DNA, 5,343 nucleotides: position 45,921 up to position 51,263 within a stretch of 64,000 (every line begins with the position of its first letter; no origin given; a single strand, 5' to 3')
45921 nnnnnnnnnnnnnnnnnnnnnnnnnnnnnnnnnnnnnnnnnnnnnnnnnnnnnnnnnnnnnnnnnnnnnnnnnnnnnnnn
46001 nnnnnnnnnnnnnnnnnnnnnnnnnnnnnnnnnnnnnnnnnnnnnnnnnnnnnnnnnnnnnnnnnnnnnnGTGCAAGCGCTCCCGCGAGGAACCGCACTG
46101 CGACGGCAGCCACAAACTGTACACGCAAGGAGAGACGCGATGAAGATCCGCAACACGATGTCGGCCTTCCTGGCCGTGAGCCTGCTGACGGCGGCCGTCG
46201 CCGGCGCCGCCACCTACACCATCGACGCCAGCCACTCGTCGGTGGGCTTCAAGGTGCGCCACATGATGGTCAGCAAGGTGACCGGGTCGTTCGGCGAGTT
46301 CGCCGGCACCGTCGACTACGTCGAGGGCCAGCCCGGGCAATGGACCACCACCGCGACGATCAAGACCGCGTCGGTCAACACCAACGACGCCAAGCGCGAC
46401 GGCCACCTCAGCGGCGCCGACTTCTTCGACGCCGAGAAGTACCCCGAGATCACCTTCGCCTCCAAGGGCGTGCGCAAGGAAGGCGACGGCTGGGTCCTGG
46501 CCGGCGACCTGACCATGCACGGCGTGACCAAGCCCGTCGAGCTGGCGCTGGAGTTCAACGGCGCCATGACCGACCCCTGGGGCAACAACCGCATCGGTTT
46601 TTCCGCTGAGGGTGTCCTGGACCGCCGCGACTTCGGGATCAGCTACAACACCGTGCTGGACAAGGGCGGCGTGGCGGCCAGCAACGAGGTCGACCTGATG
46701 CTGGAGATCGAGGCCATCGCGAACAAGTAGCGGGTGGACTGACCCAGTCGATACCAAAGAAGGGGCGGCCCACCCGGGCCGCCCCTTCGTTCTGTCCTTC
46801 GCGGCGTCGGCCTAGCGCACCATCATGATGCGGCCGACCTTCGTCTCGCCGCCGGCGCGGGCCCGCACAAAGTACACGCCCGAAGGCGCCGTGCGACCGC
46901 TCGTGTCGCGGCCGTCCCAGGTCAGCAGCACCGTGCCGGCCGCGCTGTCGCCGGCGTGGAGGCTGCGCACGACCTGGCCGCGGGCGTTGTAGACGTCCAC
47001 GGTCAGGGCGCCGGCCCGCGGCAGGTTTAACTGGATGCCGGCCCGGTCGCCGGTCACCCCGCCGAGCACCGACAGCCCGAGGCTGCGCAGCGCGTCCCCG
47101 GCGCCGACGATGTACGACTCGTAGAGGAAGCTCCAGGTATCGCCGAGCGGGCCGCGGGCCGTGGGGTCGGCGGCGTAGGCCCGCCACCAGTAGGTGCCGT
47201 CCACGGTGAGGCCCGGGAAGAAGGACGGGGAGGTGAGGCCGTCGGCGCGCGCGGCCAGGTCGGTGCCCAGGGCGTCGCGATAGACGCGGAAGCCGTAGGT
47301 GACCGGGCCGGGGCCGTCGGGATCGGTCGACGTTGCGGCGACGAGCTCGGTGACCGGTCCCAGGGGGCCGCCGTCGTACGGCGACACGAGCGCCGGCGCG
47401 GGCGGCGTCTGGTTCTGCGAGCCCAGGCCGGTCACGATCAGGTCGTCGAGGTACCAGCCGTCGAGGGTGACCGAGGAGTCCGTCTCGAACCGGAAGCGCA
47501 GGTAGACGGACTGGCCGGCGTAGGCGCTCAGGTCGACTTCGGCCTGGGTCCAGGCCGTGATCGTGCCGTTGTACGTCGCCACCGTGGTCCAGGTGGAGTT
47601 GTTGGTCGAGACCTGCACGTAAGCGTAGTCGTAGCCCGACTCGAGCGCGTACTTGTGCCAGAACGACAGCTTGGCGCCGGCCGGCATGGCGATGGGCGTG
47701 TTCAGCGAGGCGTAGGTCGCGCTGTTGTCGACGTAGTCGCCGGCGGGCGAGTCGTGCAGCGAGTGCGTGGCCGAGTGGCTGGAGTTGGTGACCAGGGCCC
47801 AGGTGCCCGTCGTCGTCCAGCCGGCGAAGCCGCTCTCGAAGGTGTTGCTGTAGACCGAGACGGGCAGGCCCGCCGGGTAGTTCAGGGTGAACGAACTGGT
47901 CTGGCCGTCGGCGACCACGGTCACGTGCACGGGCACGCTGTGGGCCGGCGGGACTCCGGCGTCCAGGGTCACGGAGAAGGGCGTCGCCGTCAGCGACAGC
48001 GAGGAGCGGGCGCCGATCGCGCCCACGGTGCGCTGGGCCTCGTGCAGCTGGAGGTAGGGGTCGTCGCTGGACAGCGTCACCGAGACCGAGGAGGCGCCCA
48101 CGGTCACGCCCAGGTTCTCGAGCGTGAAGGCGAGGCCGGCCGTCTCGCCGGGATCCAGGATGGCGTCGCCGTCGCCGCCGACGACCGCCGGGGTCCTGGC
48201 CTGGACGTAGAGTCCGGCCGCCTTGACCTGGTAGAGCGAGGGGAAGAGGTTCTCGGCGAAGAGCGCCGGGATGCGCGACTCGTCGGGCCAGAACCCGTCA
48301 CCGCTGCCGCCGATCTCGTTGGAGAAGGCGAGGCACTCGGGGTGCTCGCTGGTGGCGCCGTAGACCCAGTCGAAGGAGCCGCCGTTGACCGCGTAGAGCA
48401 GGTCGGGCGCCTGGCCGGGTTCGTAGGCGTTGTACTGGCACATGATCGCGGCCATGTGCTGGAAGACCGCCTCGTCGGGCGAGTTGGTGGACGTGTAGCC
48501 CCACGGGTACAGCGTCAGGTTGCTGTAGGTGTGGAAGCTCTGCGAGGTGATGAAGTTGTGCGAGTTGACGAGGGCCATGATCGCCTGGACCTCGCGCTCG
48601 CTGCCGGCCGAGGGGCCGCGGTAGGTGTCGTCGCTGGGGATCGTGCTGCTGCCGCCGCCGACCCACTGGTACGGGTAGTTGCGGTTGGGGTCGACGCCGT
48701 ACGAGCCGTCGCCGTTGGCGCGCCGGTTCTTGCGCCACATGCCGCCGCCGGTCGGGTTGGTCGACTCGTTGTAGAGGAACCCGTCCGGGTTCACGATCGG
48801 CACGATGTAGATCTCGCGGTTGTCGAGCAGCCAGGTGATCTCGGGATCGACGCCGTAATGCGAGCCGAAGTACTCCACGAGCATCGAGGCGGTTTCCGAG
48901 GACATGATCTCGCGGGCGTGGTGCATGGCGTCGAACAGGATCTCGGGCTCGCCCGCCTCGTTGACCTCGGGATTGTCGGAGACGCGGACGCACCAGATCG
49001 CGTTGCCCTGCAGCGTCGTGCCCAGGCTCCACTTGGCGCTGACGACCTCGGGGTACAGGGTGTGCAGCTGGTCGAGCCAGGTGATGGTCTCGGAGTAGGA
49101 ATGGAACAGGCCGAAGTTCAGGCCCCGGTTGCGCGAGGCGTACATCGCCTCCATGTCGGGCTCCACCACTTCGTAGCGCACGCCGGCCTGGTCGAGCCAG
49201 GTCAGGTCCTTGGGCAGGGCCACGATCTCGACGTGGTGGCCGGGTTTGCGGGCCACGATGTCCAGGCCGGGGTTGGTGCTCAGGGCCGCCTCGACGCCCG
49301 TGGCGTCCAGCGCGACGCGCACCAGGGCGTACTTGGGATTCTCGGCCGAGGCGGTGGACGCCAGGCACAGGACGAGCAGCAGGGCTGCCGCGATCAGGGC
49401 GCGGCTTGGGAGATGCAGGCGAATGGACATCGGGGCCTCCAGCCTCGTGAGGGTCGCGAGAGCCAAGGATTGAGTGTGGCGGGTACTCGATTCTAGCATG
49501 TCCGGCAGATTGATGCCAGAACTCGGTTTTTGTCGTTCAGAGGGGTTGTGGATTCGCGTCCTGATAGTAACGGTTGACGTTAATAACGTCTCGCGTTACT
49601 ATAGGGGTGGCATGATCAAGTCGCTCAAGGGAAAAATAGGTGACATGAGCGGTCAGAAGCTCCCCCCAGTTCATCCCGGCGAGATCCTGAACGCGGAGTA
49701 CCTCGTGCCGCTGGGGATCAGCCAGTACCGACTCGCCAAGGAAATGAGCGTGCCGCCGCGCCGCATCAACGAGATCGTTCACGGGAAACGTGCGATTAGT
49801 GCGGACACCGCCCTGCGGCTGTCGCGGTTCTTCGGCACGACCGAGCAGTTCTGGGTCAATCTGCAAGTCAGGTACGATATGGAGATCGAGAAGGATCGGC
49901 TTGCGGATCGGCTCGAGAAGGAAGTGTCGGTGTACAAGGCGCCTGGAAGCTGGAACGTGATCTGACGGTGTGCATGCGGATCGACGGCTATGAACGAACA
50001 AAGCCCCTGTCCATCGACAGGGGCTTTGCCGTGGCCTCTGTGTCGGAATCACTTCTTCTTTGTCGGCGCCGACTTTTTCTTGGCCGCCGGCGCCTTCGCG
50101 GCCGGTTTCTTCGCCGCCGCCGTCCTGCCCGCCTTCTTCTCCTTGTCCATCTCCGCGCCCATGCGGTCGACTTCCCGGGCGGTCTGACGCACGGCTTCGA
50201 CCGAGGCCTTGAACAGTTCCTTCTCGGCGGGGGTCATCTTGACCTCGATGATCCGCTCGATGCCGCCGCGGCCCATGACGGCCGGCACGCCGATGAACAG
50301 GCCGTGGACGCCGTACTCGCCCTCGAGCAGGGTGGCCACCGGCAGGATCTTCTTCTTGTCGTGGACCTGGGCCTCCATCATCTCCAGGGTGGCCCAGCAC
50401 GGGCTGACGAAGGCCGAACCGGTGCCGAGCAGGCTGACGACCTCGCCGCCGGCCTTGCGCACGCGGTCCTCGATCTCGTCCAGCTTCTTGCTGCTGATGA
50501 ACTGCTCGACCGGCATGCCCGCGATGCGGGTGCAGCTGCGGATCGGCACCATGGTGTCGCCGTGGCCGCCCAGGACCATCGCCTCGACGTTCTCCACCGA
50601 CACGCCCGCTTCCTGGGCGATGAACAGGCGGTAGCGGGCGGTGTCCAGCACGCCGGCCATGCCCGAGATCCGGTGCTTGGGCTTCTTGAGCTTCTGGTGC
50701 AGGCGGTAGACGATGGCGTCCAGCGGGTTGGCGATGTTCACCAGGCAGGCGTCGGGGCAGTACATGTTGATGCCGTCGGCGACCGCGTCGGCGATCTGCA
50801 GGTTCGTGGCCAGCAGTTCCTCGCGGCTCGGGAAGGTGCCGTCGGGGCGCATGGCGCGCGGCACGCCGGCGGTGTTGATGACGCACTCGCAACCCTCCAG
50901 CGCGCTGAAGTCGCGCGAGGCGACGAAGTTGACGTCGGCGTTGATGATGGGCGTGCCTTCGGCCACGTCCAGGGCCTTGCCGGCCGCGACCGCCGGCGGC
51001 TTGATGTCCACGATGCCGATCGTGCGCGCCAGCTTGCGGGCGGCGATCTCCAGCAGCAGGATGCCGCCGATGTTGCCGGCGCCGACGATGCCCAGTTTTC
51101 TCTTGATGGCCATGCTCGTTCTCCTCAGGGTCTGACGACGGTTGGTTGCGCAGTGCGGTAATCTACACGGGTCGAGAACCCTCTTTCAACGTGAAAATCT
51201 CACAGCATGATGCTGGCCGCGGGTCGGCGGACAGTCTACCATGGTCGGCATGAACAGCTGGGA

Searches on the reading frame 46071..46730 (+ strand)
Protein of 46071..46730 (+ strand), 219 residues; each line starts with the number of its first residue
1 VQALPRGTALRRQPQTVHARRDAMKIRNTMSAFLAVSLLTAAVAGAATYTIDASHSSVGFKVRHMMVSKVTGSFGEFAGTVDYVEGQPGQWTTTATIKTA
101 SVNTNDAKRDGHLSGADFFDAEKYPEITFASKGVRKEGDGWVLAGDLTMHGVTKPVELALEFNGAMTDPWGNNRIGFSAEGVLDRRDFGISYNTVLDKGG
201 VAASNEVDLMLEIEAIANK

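Call 56: search_protein_families(library=pfam, proteins=[window:46071-46730:+], max_evalue=0.00001)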
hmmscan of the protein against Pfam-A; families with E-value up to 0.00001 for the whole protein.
window:46071-46730:+ (219 aa): 1 family
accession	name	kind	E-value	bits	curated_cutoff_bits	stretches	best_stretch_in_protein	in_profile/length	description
PF04264.18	YceI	-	5.5e-51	173.3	23.7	1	49-215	1-150/150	YceI-like domain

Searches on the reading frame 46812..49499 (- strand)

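Call 56: search_protein_families(library=pfam, proteins=[window:46812-49499:-], max_evalue=0.00001)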
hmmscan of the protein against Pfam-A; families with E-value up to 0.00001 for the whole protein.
window:46812-49499:- (895 aa): 3 families
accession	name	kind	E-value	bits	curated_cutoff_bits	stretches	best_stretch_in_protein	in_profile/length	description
PF00246.29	Peptidase_M14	-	7.5e-67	226.4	21.6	1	140-417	3-283/286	Zinc carboxypeptidase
PF20773.4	InhA-like_MAM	-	1.5e-14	54.4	26.9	1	598-695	52-168/191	Immune inhibitor A-like, MAM domain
PF13860.13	FlgD_ig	-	1.6e-14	54.1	27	1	818-882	10-75/79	FlgD Ig-like domain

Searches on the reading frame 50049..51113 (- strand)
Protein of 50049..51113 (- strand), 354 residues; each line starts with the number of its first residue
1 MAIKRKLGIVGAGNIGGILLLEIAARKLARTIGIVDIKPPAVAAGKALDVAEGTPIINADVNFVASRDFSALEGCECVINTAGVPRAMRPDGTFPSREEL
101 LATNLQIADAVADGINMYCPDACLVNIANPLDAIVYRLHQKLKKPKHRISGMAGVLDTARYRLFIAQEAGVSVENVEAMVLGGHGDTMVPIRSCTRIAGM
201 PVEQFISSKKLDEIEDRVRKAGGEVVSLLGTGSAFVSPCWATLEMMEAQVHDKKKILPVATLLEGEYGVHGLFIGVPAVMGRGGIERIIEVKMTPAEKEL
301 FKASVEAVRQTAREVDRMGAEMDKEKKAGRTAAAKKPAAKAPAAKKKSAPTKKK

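Call 56: search_protein_families(library=pfam, proteins=[window:50049-51113:-], max_evalue=0.00001)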
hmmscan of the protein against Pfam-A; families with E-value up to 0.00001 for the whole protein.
window:50049-51113:- (354 aa): 2 families
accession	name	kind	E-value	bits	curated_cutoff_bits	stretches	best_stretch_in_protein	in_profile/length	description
PF02866.23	Ldh_1_C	-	6.3e-32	111.4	22.6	1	156-311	3-166/174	lactate/malate dehydrogenase, alpha/beta C-terminal domain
PF00056.29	Ldh_1_N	-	4.7e-22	79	27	1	6-151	2-141/141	lactate/malate dehydrogenase, NAD binding domain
